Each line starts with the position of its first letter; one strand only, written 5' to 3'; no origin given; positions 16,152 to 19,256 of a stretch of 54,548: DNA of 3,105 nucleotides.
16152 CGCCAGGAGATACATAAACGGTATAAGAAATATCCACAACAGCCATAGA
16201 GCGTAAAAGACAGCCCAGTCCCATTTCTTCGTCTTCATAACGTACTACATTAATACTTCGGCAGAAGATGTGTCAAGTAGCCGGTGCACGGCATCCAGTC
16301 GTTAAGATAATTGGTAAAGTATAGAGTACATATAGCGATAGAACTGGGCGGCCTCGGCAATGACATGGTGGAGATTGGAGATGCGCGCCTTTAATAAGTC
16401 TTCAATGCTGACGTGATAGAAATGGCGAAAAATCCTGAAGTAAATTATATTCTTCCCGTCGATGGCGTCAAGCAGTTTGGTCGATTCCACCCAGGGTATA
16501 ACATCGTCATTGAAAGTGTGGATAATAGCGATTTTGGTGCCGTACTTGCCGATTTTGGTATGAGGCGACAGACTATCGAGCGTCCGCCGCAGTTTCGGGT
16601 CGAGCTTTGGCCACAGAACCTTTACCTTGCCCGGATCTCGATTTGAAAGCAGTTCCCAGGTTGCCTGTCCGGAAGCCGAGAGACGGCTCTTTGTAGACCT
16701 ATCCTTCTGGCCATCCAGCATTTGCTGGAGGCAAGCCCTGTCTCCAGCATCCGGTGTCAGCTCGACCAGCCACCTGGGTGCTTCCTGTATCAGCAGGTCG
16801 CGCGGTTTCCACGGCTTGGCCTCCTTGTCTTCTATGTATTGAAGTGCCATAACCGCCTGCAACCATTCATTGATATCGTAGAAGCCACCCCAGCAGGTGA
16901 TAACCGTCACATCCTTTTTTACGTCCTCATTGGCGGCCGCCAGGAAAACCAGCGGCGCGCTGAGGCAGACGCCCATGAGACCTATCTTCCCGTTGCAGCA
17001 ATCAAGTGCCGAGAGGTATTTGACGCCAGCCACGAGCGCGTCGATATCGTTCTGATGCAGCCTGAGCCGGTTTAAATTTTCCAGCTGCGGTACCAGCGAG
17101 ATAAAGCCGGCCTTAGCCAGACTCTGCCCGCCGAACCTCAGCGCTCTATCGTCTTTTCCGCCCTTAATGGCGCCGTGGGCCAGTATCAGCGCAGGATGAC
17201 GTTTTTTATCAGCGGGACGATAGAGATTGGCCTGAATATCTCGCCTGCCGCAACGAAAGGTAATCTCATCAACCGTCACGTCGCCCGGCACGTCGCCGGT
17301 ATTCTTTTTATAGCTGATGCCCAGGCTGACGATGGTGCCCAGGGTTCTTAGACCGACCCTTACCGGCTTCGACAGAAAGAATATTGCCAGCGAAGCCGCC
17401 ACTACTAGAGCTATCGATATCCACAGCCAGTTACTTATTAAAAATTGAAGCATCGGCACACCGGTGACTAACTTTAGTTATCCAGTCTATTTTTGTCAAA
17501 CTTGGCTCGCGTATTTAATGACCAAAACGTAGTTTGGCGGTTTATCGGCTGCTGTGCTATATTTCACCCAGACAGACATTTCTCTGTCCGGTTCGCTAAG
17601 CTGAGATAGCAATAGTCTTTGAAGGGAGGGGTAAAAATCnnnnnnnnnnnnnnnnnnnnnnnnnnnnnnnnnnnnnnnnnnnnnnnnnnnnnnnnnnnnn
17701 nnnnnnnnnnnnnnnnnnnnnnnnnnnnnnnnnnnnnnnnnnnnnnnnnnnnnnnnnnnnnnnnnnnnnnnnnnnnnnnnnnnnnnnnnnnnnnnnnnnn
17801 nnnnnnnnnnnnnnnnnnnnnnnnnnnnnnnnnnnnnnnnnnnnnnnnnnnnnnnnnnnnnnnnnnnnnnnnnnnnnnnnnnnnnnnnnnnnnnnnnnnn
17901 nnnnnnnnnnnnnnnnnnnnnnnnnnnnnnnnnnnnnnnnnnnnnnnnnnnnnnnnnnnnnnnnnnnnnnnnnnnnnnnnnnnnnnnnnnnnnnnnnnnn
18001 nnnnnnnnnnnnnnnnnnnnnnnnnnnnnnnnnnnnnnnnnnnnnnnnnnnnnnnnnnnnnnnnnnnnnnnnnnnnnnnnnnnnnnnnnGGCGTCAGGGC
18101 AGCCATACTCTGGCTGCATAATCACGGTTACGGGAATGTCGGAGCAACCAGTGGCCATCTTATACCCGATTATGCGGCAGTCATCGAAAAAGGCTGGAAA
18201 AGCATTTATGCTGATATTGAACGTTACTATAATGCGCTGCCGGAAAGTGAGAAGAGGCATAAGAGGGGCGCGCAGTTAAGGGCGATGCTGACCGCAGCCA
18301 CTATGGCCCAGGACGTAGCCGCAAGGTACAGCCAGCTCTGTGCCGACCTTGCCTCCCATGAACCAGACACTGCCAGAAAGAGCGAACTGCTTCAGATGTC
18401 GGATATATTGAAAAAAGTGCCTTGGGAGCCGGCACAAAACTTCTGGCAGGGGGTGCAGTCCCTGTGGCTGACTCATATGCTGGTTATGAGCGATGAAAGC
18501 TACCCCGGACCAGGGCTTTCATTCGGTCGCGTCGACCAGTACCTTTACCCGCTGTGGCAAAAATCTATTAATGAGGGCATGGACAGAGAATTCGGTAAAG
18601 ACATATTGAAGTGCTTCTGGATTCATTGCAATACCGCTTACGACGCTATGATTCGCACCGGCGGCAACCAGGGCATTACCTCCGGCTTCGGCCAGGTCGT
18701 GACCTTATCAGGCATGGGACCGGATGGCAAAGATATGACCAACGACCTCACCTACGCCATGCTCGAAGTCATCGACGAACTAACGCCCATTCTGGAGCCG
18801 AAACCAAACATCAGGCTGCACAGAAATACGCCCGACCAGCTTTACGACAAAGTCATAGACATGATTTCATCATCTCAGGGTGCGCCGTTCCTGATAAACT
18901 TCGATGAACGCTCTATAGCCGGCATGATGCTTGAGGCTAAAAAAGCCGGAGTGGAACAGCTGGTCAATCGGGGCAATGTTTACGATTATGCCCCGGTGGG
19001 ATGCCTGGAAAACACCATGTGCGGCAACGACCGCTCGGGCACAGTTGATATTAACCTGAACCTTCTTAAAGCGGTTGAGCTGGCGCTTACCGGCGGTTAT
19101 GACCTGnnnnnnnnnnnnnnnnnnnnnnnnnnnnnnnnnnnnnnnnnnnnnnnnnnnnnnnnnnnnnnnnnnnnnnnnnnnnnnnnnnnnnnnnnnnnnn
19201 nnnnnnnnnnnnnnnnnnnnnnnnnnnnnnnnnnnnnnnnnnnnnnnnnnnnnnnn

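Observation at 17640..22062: Orphan glycyl-radical enzyme cluster (GRE, activase, tandem split-barrel flavoprotein-like gene) of unknown substrate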

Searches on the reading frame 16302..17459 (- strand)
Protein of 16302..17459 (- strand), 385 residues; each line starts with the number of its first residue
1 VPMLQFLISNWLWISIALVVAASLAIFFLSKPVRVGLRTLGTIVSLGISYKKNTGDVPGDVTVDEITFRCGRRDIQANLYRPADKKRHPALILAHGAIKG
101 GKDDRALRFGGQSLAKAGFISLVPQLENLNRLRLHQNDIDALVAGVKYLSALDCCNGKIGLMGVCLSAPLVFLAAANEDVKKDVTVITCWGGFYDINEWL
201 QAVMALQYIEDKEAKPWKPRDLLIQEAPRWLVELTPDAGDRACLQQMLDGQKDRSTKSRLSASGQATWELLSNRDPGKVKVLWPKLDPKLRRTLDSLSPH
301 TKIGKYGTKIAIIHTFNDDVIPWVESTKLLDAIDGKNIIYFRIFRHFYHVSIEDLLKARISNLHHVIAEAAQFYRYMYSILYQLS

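Call 8: search_protein_families(library=pfam, proteins=[window:16302-17459:-], max_evalue=0.001)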
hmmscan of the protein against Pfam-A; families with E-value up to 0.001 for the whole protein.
window:16302-17459:- (385 aa): 2 families
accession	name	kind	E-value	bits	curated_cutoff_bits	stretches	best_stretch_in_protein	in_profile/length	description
PF02129.25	Peptidase_S15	-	0.00015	22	23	0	75-337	5-251/262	X-Pro dipeptidyl-peptidase (S15 family)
PF01738.24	DLH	-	0.00016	21.8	21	0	76-181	2-122/217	Dienelactone hydrolase family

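Call 78: search_protein_families(library=ncbifam, proteins=[window:16302-17459:-], max_evalue=0.00001)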
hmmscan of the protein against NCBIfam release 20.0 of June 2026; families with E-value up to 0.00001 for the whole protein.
window:16302-17459:- (385 aa): 0 families

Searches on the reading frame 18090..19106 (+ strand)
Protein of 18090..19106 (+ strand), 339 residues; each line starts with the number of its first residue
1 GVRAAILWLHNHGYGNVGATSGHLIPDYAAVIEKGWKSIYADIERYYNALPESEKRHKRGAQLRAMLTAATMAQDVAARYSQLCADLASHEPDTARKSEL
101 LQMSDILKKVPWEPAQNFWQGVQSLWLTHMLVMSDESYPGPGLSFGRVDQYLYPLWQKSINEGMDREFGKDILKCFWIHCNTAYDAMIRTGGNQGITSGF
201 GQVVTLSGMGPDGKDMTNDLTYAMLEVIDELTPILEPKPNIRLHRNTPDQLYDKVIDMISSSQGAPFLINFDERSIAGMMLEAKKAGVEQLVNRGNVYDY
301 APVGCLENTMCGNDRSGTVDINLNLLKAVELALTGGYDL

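Call 68: search_solved_structures(query=window:18090-19106:+, max_evalue=1e-20, show_alignments=5)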
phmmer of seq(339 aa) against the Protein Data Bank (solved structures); distinct sequences matched with E-value up to 1e-20: 27.
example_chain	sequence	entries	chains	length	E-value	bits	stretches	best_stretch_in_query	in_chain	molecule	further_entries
2f3o_A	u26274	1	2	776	6.9e-39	137.1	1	22-339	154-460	pyruvate formate-lyase 2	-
9f3w_A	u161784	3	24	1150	7.2e-39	137.1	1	22-311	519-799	Choline trimethylamine-lyase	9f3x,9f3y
6lon_B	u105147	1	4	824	2.2e-37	132.2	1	24-336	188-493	PFL2/glycerol dehydratase family glycyl radical enzyme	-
5ymr_B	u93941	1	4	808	8.4e-34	120.4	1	24-336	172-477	Formate acetyltransferase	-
7kq3_A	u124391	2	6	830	9.6e-31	110.4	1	24-336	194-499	Isethionate sulfite-lyase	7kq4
9ht9_A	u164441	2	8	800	1.7e-30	109.5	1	67-312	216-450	Choline trimethylamine-lyase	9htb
9r0v_A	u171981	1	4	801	1.7e-30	109.5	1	67-312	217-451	Choline trimethylamine-lyase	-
6vue_A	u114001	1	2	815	1.8e-30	109.5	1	67-312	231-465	Choline trimethylamine-lyase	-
5fay_A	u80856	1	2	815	1.9e-30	109.4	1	68-312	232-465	Choline trimethylamine-lyase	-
5fau_A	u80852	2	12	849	1.9e-30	109.4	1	67-312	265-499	Choline trimethylamine-lyase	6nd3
5faw_A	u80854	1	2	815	2.2e-30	109.2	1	67-312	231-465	Choline trimethylamine-lyase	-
5fav_A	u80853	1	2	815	3.9e-30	108.4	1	67-311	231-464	Choline trimethylamine-lyase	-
5kdp_A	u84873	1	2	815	7e-30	107.5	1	67-306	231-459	Choline trimethylamine-lyase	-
6vxc_A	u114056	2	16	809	1.3e-28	103.4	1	30-338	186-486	Trans-4-hydroxy-L-proline dehydratase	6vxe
8id7_A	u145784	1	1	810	1e-27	100.4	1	14-338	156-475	Probable dehydratase YbiW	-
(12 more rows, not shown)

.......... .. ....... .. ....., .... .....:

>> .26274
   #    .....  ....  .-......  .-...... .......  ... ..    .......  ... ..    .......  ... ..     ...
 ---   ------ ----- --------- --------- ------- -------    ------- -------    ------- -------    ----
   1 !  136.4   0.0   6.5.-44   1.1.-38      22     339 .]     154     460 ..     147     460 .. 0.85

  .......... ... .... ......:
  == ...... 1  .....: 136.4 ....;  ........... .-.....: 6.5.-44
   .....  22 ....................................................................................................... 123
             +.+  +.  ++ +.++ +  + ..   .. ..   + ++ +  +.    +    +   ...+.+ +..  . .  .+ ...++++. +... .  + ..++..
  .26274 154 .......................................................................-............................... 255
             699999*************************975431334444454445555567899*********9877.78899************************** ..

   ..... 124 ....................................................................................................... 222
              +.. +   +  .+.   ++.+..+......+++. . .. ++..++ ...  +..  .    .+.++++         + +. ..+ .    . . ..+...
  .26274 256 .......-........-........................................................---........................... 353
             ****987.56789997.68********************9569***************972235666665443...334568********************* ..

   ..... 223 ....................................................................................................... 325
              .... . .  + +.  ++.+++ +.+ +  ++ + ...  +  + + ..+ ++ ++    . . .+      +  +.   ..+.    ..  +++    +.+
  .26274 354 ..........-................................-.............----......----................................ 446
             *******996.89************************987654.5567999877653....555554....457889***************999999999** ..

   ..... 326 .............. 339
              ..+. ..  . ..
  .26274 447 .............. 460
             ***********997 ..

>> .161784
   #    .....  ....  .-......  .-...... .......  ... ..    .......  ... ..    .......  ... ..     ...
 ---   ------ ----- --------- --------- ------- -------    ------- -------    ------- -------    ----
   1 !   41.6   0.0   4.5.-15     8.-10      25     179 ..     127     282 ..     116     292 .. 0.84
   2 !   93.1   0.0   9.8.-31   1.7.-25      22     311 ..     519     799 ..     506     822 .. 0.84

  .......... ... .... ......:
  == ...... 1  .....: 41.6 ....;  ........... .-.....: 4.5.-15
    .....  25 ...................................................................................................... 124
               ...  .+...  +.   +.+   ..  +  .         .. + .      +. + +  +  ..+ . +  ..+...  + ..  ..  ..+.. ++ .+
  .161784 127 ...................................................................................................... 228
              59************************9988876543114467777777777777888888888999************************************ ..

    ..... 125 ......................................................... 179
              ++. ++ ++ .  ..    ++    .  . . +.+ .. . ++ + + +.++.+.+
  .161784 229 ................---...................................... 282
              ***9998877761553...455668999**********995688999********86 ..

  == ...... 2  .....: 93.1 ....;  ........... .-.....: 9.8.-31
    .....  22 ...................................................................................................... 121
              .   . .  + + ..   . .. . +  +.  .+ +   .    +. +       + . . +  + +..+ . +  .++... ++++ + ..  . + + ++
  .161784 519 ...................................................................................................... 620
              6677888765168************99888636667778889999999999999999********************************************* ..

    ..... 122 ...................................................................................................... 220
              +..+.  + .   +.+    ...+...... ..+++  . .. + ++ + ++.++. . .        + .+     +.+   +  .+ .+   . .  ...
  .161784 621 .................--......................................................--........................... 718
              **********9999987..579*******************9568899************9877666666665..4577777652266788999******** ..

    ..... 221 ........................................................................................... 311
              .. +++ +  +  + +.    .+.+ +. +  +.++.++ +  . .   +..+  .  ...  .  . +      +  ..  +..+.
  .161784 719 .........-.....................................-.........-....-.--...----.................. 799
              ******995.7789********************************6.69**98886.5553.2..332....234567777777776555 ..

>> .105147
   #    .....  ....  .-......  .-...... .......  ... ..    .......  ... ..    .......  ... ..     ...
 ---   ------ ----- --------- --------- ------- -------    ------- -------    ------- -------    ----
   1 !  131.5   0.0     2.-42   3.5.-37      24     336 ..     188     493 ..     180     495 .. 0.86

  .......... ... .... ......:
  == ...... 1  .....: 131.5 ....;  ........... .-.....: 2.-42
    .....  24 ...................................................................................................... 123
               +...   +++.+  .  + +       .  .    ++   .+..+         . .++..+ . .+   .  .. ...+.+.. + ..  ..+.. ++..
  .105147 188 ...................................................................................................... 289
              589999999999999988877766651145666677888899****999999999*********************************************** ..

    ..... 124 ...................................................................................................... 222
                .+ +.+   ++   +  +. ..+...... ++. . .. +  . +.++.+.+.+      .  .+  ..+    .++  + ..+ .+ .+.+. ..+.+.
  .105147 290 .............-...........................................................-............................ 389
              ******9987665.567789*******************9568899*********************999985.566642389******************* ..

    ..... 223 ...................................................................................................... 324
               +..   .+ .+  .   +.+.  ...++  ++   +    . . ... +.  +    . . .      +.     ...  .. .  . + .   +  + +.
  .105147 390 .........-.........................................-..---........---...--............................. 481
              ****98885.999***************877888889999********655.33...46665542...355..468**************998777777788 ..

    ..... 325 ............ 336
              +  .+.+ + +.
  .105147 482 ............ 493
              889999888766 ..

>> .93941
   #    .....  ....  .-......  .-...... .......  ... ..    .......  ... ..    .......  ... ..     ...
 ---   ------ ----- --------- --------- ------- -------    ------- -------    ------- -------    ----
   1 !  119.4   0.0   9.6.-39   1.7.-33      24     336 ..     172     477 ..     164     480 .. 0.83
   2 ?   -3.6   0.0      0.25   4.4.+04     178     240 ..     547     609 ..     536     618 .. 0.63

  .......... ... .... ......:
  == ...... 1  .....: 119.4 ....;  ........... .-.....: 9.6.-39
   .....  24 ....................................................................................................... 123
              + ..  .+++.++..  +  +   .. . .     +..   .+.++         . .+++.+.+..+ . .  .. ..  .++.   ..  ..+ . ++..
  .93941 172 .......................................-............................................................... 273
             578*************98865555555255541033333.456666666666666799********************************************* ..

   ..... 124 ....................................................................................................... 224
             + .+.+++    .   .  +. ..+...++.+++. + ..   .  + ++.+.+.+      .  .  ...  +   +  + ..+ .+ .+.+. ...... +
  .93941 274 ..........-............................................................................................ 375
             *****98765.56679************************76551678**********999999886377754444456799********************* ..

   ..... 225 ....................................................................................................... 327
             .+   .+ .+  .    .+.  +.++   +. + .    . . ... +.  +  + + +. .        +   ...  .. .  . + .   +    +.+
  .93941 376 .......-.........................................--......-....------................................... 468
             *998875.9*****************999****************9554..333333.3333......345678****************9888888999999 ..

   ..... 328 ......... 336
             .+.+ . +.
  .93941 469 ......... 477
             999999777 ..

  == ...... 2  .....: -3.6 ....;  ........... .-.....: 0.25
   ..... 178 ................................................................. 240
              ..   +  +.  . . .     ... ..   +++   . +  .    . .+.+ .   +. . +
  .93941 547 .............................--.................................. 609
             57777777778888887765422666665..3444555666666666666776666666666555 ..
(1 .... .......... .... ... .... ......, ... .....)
